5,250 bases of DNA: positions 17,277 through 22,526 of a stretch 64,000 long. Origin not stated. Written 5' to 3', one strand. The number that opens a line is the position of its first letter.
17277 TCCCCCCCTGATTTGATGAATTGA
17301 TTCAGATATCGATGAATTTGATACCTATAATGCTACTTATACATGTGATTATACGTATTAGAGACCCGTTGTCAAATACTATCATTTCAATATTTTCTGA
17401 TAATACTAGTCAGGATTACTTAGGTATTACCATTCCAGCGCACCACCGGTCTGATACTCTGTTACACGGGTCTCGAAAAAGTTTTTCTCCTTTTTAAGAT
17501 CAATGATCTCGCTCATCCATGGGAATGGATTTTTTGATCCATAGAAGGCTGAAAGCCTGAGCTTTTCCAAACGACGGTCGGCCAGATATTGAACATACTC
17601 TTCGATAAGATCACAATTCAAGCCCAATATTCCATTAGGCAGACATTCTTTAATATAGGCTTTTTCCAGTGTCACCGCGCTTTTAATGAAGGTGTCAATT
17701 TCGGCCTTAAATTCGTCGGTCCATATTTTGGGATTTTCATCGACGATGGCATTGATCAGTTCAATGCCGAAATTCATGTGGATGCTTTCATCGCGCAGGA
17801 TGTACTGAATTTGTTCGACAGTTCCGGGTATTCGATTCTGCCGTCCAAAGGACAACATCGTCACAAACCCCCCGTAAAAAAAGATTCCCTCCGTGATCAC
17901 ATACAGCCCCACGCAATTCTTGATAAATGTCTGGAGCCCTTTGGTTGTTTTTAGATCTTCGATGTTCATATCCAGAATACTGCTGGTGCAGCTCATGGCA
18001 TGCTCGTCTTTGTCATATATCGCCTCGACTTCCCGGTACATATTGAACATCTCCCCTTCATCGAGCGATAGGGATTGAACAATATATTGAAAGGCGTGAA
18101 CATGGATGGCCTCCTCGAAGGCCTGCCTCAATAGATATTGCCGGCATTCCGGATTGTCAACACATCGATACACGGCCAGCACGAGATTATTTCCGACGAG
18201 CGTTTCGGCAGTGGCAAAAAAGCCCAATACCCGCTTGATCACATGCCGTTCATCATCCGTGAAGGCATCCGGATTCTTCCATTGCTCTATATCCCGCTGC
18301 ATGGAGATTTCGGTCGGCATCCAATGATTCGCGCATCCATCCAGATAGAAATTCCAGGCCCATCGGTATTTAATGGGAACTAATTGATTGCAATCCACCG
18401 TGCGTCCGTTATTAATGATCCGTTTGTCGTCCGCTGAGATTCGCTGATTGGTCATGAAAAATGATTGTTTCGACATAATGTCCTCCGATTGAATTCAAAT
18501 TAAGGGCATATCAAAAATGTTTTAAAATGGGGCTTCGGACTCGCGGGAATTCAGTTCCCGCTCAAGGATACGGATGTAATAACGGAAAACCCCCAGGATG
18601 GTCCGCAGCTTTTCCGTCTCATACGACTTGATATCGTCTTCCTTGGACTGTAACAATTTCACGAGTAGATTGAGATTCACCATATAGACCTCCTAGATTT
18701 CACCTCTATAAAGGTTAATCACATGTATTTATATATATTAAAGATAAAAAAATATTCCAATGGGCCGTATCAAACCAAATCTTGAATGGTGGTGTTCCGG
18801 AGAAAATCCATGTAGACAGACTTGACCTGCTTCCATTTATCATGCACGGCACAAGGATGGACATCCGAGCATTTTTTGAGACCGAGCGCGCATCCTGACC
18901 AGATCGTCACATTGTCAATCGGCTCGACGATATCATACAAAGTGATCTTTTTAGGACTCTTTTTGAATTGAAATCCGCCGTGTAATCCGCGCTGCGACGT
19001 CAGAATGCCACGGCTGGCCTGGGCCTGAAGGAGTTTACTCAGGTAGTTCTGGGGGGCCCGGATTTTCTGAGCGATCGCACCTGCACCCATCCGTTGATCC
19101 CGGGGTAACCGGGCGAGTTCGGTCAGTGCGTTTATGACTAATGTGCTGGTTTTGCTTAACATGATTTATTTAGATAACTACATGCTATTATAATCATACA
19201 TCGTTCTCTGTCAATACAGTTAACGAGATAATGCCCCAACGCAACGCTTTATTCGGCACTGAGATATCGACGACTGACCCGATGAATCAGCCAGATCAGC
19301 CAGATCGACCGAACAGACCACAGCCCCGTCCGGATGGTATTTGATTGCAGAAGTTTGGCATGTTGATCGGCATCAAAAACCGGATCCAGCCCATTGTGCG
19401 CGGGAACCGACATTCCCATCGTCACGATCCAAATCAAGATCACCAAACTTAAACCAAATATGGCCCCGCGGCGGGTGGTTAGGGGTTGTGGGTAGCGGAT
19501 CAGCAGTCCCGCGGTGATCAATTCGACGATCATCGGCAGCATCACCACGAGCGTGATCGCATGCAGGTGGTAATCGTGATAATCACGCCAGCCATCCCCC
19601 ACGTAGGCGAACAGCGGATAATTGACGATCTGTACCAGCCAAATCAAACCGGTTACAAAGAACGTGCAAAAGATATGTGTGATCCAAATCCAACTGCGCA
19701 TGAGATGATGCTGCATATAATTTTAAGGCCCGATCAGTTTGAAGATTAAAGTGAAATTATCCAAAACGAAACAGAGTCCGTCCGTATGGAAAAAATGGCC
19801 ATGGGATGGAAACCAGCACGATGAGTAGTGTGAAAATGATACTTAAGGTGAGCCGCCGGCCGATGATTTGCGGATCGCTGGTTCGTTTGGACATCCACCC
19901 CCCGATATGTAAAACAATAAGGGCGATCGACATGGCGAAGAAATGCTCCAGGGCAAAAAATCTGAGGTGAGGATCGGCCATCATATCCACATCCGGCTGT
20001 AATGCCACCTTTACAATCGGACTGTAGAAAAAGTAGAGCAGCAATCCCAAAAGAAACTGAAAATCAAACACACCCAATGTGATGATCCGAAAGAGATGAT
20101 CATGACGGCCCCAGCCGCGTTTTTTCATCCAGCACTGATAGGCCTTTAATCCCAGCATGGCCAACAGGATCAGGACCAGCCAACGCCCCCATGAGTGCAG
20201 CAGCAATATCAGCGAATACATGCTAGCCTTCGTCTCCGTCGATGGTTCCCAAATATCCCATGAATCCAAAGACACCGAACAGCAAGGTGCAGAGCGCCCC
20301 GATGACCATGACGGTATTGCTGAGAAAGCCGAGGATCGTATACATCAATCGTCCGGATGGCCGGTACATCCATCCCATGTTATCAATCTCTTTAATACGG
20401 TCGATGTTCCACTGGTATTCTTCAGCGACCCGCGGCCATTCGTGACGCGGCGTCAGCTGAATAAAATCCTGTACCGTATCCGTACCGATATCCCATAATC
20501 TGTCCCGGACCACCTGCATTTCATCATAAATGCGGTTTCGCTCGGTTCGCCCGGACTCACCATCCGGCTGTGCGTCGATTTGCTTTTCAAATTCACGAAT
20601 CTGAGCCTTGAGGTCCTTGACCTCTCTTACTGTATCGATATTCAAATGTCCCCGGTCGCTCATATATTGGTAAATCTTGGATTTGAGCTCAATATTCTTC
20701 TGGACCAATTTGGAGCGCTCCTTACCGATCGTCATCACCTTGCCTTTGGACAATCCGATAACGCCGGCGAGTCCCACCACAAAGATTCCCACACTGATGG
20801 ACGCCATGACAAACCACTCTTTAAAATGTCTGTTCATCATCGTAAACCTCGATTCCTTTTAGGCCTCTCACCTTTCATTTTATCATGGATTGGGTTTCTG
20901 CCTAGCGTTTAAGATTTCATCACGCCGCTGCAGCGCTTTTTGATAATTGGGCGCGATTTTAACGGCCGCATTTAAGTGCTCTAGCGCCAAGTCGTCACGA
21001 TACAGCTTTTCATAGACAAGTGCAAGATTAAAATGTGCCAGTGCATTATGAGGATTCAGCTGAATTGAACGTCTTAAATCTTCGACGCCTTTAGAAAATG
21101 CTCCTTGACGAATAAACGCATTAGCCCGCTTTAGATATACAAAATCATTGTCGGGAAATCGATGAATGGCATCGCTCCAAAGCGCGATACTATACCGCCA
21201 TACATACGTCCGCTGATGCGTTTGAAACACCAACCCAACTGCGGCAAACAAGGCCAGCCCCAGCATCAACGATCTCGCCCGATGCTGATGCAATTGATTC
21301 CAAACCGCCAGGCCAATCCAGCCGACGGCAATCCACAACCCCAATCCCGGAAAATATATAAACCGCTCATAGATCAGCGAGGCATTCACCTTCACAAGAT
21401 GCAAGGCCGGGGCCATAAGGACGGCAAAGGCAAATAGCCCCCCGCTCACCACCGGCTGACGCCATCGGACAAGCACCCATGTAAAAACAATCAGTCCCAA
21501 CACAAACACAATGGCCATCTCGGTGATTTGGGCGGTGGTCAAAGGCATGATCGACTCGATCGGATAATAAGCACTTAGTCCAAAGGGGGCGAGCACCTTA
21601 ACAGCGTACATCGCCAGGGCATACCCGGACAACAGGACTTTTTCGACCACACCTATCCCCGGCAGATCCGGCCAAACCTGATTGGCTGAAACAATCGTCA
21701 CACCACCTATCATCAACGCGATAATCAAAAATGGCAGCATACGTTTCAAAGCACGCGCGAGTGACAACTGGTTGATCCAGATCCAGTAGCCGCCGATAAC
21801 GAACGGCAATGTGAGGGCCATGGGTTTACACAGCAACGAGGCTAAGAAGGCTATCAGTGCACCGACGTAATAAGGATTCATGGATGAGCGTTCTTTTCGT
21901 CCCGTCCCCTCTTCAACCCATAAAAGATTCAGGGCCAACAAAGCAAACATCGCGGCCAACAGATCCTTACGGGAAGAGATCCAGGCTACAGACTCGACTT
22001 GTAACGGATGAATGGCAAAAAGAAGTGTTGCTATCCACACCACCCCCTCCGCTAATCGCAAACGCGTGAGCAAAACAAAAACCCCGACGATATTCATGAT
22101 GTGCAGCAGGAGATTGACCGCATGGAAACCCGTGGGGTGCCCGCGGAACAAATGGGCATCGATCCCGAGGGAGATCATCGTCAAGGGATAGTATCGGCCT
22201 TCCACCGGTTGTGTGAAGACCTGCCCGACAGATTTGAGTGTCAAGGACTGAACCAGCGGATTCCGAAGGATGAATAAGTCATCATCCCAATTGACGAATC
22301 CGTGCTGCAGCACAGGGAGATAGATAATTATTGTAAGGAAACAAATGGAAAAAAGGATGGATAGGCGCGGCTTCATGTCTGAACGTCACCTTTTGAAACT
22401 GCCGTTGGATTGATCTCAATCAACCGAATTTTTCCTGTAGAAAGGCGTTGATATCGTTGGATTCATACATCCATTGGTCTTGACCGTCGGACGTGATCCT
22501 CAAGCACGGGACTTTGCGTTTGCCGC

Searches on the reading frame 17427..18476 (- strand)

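Call 54: search_protein_families(library=pfam, proteins=[window:17427-18476:-], max_evalue=0.001)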
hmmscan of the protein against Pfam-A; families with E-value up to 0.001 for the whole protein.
window:17427-18476:- (349 aa): 1 family
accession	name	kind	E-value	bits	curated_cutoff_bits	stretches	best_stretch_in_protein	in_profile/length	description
PF00268.27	Ribonuc_red_sm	-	5.4e-88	295.5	33.6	1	30-317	2-281/281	Ribonucleotide reductase, small chain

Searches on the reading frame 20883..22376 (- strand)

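Call 54: search_protein_families(library=pfam, proteins=[window:20883-22376:-], max_evalue=0.001)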
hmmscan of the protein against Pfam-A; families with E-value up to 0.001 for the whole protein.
window:20883-22376:- (497 aa): 8 families
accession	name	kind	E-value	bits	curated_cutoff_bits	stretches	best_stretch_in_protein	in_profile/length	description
PF07719.23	TPR_2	-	5.6e-10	39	27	1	445-478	1-34/34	Tetratricopeptide repeat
PF00515.34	TPR_1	-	8.9e-10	38.4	27.8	0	445-478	1-34/34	Tetratricopeptide repeat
PF13414.12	TPR_11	-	4.6e-09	36.3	26.8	1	419-458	2-41/42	TPR repeat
PF13432.12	TPR_16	-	5.9e-08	33.5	32.7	1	415-477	1-63/65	Tetratricopeptide repeat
PF13431.12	TPR_17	-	2.6e-06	27.7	24.4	0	435-465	3-33/34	Tetratricopeptide repeat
PF13428.12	TPR_14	-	3.2e-06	27.7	23.5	0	414-452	4-42/44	Tetratricopeptide repeat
PF13181.12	TPR_8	-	6.1e-06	26.4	25.7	0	447-478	3-34/34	Tetratricopeptide repeat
PF14559.12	TPR_19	-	0.0003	21.5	25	1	422-483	2-65/68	Tetratricopeptide repeat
